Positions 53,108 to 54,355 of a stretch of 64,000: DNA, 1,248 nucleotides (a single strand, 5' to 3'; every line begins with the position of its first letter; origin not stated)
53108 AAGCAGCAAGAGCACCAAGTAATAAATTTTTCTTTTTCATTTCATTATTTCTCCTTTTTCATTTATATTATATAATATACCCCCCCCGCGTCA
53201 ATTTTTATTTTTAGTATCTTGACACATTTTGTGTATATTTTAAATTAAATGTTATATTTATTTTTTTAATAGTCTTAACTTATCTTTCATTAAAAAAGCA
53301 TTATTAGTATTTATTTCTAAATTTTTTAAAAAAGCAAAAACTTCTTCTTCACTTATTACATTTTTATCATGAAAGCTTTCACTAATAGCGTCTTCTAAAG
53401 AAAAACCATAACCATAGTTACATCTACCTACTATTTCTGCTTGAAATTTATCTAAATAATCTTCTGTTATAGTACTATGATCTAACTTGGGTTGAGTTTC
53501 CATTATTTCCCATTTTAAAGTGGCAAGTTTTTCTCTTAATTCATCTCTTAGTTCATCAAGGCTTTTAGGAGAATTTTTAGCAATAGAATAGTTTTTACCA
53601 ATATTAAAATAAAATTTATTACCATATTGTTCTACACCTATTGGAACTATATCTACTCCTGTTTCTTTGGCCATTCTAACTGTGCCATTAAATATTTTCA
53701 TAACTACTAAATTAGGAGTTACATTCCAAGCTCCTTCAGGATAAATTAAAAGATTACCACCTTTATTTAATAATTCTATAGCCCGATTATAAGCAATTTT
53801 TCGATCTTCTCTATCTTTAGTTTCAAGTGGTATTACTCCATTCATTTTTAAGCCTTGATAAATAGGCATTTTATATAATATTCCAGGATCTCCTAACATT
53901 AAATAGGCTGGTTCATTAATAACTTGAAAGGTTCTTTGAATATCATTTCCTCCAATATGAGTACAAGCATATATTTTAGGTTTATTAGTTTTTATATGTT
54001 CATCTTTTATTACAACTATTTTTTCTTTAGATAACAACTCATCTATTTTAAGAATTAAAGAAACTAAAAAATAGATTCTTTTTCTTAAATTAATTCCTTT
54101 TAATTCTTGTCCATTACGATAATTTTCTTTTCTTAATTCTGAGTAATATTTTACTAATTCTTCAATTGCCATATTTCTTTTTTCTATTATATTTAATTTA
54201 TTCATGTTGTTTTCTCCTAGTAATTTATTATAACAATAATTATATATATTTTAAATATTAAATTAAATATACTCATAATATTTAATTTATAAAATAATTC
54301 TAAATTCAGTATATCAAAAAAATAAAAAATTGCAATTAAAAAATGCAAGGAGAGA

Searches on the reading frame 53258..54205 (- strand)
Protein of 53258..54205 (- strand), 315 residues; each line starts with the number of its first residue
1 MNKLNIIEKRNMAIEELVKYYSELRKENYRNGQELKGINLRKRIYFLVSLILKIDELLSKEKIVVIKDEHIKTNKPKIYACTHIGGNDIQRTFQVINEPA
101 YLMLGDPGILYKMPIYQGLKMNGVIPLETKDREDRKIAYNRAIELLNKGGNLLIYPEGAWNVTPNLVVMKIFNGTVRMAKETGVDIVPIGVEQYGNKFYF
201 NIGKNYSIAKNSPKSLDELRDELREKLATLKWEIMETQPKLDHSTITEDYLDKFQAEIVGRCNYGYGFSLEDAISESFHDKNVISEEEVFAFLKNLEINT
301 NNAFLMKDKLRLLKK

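Call 79: search_protein_families(library=pfam, max_evalue=0.001, proteins=[window:53258-54205:-])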
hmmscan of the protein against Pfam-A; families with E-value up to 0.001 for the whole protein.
window:53258-54205:- (315 aa): 1 family
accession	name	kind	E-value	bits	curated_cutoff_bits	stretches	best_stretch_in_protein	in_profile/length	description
PF01553.26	Acyltransferase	-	5.4e-13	49.3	23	1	63-191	2-131/132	Acyltransferase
